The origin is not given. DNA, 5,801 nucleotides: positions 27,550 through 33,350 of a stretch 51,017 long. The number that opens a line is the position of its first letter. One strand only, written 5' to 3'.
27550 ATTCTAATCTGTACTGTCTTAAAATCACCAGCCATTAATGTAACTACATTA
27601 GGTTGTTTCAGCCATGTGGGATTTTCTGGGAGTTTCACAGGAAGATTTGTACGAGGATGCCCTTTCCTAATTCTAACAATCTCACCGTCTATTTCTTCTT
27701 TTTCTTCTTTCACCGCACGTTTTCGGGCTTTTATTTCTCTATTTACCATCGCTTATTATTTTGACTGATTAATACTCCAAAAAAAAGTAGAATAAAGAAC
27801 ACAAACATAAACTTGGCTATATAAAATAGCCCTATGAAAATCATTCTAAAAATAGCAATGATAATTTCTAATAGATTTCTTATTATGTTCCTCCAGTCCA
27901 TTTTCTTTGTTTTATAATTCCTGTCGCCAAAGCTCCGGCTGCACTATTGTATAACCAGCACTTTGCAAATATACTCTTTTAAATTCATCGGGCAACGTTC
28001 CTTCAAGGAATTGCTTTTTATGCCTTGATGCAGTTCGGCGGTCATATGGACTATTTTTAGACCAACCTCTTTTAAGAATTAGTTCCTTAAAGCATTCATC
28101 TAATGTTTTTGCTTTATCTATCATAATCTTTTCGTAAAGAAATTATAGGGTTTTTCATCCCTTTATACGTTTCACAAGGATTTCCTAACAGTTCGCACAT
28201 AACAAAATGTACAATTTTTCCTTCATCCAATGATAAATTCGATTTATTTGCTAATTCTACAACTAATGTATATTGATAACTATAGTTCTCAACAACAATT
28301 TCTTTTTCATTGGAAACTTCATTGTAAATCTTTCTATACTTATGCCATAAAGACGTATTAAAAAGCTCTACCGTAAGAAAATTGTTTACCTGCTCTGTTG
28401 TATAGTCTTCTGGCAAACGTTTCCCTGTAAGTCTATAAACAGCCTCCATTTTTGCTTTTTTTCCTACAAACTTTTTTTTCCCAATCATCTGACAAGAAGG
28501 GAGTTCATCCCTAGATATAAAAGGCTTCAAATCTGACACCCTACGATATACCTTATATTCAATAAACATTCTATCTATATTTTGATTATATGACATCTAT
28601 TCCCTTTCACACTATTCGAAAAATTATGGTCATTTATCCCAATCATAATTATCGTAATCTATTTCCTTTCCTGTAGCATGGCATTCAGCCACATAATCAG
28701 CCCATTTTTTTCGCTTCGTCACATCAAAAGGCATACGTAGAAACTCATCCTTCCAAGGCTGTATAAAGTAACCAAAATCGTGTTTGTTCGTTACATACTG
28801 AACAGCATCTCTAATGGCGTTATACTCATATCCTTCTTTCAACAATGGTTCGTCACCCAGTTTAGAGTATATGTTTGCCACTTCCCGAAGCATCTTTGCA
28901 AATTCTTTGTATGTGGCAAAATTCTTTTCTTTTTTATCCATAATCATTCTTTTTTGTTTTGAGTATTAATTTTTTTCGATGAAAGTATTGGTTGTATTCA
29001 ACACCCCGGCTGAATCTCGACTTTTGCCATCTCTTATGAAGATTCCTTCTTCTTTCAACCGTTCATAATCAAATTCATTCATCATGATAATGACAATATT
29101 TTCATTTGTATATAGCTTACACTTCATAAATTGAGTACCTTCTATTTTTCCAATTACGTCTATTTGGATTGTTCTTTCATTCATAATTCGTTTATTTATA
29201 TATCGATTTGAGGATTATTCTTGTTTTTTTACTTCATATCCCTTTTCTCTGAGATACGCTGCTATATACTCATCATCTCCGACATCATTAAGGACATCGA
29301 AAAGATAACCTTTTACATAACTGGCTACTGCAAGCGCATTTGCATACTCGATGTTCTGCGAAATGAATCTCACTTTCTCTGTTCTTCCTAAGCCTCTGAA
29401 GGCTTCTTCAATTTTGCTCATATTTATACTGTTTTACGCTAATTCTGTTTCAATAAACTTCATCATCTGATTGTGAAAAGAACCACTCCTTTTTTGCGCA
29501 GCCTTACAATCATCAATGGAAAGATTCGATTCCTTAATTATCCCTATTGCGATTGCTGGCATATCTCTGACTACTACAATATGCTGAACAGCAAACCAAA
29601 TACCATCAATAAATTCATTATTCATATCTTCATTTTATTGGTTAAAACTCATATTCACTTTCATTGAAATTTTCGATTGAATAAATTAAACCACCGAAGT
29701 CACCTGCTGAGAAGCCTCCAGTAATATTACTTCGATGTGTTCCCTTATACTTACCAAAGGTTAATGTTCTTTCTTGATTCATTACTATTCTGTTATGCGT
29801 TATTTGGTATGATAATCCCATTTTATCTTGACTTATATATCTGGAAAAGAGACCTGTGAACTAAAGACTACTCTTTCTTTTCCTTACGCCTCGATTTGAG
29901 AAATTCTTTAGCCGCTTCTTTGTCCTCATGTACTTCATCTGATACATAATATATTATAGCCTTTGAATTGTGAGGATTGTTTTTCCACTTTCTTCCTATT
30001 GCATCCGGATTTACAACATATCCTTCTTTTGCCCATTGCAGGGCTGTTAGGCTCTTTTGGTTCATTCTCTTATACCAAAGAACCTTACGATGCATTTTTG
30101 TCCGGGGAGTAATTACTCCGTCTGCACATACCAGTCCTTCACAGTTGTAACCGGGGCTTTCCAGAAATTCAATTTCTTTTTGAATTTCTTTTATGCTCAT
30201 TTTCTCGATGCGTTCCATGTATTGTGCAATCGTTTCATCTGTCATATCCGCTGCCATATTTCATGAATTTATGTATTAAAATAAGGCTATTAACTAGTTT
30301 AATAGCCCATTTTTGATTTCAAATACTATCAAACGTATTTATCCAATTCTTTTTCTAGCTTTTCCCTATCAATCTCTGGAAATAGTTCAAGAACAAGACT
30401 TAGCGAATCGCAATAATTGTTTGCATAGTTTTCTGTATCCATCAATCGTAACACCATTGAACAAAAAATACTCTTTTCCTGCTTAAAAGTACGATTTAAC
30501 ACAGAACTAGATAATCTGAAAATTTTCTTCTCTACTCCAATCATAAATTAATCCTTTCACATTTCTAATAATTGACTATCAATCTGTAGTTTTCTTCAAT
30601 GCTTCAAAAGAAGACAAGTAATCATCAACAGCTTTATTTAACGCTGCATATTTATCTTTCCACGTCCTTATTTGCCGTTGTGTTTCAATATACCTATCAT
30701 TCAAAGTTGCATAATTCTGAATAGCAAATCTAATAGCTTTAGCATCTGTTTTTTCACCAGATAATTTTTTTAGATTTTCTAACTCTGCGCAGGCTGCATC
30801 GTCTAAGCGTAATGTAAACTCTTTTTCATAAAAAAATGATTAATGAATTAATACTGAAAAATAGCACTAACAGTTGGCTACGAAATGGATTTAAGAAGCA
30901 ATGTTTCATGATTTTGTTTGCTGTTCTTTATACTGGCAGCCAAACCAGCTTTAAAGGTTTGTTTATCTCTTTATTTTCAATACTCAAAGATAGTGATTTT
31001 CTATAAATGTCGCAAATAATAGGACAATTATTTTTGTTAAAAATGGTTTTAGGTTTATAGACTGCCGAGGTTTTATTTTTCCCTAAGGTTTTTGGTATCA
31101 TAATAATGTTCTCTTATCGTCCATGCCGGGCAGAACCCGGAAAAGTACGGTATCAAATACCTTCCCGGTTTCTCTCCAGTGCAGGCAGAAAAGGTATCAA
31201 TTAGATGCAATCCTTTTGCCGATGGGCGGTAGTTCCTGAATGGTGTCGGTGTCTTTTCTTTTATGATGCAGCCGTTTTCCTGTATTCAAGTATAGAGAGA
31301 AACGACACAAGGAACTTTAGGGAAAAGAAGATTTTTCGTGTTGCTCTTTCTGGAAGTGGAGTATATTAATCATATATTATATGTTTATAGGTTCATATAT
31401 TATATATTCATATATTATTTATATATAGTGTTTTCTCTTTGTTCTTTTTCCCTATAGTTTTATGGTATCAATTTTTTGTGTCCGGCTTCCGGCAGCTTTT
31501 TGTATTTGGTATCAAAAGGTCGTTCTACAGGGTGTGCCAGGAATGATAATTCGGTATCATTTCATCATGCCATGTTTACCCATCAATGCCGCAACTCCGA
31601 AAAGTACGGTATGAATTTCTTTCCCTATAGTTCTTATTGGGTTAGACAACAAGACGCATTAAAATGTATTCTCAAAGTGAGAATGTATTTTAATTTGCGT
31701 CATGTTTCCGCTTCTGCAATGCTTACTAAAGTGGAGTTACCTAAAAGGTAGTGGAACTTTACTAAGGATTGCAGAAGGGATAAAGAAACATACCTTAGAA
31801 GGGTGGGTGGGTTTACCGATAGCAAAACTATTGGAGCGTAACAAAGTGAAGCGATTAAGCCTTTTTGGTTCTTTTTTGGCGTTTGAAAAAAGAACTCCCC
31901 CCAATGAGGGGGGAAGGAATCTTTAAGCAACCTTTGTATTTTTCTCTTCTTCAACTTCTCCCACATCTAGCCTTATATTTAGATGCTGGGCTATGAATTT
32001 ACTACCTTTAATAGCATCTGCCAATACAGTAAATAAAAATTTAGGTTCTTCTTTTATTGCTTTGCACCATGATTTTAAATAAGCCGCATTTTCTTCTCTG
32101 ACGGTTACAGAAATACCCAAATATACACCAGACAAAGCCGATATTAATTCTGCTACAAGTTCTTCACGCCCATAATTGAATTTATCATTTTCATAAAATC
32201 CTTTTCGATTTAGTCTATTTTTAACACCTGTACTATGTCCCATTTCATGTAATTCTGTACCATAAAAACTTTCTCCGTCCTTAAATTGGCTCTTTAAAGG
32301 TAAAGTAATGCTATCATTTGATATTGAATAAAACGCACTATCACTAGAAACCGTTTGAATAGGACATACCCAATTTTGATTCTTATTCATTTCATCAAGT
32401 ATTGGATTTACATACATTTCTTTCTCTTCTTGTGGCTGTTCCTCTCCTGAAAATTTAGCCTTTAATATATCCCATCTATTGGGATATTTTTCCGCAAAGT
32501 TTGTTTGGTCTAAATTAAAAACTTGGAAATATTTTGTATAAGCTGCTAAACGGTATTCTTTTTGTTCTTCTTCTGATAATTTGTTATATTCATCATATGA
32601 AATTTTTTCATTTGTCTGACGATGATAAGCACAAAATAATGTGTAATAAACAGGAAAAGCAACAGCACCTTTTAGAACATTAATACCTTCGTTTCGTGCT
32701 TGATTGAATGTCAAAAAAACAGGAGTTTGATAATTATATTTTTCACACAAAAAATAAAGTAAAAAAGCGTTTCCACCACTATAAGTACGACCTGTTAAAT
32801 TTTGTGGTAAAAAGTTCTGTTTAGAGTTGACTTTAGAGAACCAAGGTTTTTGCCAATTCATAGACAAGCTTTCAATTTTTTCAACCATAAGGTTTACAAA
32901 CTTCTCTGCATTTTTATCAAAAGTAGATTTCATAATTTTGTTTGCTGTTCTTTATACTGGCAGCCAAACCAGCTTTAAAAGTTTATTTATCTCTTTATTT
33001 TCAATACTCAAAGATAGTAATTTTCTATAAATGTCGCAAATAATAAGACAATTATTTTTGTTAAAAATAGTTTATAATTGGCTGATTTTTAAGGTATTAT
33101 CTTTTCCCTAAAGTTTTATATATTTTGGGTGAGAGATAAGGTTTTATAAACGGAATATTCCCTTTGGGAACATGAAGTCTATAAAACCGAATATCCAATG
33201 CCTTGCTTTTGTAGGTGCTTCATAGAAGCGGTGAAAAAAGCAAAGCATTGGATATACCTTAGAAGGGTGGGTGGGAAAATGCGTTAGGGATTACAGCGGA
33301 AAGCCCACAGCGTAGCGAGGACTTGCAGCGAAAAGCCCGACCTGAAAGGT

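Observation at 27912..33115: Leading-region-like island: run of at least 10 co-oriented small unknown ORFs plus an ArdC-like gene, driven by repeated type C promoter modules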

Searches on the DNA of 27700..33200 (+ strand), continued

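Call 21: get_annotated_region(hit=H1, flank=3000)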
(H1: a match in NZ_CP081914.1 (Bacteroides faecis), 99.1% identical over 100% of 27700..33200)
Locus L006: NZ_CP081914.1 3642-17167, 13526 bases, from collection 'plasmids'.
description: Bacteroides faecis strain BFG-108 plasmid unnamed1, complete sequence
organism: Bacteroides faecis (NCBI taxid 674529)
taxonomy: Bacteria; Bacteroidota; Bacteroidia; Bacteroidales; Bacteroidaceae; Bacteroides; Bacteroides faecis
host: -; source: Homo sapiens; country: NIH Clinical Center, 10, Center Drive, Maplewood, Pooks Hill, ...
typing (MOB-suite, as given by PLSDB): conjugative; replicon rep_cluster_663; relaxase MOBP; mating-pair formation MPF_T
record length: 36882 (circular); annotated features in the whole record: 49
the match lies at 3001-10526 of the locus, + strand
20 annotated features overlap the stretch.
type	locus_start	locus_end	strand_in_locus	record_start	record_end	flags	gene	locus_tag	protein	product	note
CDS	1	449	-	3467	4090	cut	-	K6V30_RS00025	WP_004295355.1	ParA family protein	-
CDS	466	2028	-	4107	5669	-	-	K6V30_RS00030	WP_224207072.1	relaxase/mobilization nuclease domain-containing protein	-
CDS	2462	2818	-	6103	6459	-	mobC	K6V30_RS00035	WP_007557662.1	plasmid mobilization relaxosome protein MobC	-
CDS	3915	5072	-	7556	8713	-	-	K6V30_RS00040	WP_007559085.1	replication initiation protein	GO:0006270 - DNA replication initiation [Evidence IEA]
CDS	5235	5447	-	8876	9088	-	-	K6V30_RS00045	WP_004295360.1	hypothetical protein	-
CDS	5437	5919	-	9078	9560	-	-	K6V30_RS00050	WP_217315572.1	hypothetical protein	-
CDS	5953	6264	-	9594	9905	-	-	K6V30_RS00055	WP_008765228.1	hypothetical protein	-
CDS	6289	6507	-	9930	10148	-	-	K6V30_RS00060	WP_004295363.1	hypothetical protein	-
CDS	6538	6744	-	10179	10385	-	-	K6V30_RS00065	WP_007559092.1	hypothetical protein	-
CDS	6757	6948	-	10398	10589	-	-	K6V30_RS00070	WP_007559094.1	hypothetical protein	-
CDS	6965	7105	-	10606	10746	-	-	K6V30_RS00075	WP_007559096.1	hypothetical protein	-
CDS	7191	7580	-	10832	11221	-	-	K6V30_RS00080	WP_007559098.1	hypothetical protein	-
CDS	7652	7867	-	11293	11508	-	-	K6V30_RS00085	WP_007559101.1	hypothetical protein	-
CDS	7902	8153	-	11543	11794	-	-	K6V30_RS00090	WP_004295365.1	hypothetical protein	-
CDS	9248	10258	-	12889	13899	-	-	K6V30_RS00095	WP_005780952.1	ArdC-like ssDNA-binding domain-containing protein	-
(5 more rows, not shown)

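Call 22: get_annotated_region(hit=H15, flank=3000)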
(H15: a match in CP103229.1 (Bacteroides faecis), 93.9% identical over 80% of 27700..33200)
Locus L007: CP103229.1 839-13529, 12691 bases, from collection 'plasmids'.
description: Bacteroides faecis strain BFG-554 plasmid unnamed1, complete sequence
organism: Bacteroides faecis (NCBI taxid 674529)
taxonomy: Bacteria; Bacteroidota; Bacteroidia; Bacteroidales; Bacteroidaceae; Bacteroides; Bacteroides faecis
host: -; source: Homo sapiens,cell culture; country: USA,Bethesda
typing (MOB-suite, as given by PLSDB): conjugative; replicon rep_cluster_663; relaxase MOBP; mating-pair formation MPF_T
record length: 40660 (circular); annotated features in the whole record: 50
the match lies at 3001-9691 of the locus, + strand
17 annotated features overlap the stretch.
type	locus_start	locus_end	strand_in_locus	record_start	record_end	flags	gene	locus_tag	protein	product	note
CDS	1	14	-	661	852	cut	-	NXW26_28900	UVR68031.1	hypothetical protein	-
CDS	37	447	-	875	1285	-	-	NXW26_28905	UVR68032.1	ParA family protein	-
CDS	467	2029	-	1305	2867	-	-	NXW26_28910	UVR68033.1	relaxase/mobilization nuclease domain-containing protein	-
CDS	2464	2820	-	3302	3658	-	-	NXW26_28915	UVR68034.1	MobC family plasmid mobilization relaxosome protein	-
CDS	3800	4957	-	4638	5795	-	-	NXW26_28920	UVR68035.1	replication initiation protein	-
CDS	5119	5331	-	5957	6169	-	-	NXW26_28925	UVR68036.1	hypothetical protein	-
CDS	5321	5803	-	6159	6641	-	-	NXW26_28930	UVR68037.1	hypothetical protein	-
CDS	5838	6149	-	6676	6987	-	-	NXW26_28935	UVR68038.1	hypothetical protein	-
CDS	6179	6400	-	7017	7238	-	-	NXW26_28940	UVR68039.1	hypothetical protein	-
CDS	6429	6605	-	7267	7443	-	-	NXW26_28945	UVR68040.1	hypothetical protein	-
CDS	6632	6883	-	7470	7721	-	-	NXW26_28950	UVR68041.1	hypothetical protein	-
CDS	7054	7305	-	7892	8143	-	-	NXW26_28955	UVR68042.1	DNA-binding protein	-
CDS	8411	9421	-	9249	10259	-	-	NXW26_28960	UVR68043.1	ArdC-like ssDNA-binding domain-containing protein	-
CDS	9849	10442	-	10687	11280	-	-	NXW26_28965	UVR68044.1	recombinase family protein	-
CDS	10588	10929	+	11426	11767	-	-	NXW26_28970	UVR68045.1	hypothetical protein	-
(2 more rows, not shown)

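Call 23: get_annotated_region(hit=H18, flank=3000)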
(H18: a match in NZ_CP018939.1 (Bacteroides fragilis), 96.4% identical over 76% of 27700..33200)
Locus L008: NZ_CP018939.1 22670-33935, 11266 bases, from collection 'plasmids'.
description: Bacteroides fragilis strain Q1F2 plasmid Q1F2-p2, complete sequence
organism: Bacteroides fragilis (NCBI taxid 817)
taxonomy: Bacteria; Bacteroidota; Bacteroidia; Bacteroidales; Bacteroidaceae; Bacteroides; Bacteroides fragilis
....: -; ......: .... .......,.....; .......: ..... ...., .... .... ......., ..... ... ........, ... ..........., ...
typing (MOB-suite, as given by PLSDB): conjugative; replicon rep_cluster_663; relaxase MOBP; mating-pair formation MPF_T
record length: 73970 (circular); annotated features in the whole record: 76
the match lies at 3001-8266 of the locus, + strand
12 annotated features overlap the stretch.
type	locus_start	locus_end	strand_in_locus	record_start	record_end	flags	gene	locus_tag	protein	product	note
CDS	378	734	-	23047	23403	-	mobC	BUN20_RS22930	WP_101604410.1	plasmid mobilization relaxosome protein MobC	-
CDS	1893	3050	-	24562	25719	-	-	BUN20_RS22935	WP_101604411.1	replication initiation protein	GO:0006270 - DNA replication initiation [Evidence IEA]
CDS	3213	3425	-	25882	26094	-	-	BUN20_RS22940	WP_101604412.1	hypothetical protein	-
CDS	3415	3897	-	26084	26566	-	-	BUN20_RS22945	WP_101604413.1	hypothetical protein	-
CDS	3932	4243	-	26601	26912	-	-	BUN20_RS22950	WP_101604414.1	hypothetical protein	-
CDS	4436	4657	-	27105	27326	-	-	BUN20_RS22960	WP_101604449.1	hypothetical protein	-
CDS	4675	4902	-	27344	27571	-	-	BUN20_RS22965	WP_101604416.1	hypothetical protein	-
CDS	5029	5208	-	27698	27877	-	-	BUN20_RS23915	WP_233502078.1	hypothetical protein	-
CDS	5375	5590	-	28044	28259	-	-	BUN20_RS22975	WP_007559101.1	hypothetical protein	-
CDS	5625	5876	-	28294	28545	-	-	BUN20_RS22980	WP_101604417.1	DNA-binding protein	-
CDS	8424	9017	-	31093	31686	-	-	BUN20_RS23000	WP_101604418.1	recombinase family protein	GO:0006310 - DNA recombination [Evidence IEA]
CDS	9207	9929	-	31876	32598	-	-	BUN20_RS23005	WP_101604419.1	TetR/AcrR family transcriptional regulator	-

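Call 24: get_annotated_region(hit=H19, flank=3000)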
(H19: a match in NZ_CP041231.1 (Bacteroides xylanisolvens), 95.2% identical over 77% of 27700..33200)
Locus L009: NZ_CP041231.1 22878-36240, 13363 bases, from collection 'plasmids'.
description: Bacteroides xylanisolvens strain H207 plasmid unnamed1, complete sequence
organism: Bacteroides xylanisolvens (NCBI taxid 371601)
taxonomy: Bacteria; Bacteroidota; Bacteroidia; Bacteroidales; Bacteroidaceae; Bacteroides; Bacteroides xylanisolvens
host: -; source: Homo sapiens,cell culture; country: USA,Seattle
typing (MOB-suite, as given by PLSDB): conjugative; replicon rep_cluster_663; relaxase MOBP; mating-pair formation MPF_T
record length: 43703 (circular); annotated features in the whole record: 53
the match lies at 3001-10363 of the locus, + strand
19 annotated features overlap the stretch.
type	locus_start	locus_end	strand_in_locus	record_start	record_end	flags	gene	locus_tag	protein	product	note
CDS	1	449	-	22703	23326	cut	-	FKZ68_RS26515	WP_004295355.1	ParA family protein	-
CDS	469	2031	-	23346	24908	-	-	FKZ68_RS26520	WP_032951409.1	relaxase/mobilization nuclease domain-containing protein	-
CDS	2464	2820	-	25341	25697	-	mobC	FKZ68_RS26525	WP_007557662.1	plasmid mobilization relaxosome protein MobC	-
CDS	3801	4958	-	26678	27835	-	-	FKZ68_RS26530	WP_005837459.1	replication initiation protein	GO:0006270 - DNA replication initiation [Evidence IEA]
CDS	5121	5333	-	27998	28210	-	-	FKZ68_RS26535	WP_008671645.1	hypothetical protein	-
CDS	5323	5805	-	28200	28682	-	-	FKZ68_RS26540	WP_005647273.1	hypothetical protein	-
CDS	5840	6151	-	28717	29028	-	-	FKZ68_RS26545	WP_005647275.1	hypothetical protein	-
CDS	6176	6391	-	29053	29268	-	-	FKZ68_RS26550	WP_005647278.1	hypothetical protein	-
CDS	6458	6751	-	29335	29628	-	-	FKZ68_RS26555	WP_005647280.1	hypothetical protein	-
CDS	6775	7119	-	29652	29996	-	-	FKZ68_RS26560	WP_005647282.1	hypothetical protein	-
CDS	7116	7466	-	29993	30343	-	-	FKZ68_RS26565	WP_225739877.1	hypothetical protein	-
CDS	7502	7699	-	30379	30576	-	-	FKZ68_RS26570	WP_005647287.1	hypothetical protein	-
CDS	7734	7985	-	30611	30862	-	-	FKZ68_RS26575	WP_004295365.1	hypothetical protein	-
CDS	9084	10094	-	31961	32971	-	-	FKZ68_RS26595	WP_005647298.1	ArdC-like ssDNA-binding domain-containing protein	-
CDS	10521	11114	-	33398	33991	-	-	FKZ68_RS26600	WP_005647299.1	recombinase family protein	GO:0006310 - DNA recombination [Evidence IEA]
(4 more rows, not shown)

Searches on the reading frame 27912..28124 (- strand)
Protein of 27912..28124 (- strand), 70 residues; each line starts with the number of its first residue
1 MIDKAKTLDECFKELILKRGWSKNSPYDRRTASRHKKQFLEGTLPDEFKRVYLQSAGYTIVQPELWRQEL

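Call 14: search_protein_families(library=pfam, max_evalue=0.1, proteins=[window:27912-28124:-])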
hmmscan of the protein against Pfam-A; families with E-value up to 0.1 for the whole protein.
window:27912-28124:- (70 aa): 0 families

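Call 15: search_protein_families(library=phrogs, max_evalue=0.01, proteins=[window:27912-28124:-])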
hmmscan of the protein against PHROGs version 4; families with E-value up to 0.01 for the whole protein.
window:27912-28124:- (70 aa): 0 families

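Call 16: search_protein_families(library=ncbifam, max_evalue=0.01, proteins=[window:27912-28124:-])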
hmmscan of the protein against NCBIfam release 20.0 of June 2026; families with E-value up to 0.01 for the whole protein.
window:27912-28124:- (70 aa): 0 families

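Call 91: search_protein_families(library=padloc, max_evalue=0.01, proteins=[window:27912-28124:-])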
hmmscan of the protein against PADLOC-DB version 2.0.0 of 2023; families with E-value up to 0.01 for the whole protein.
window:27912-28124:- (70 aa): 0 families
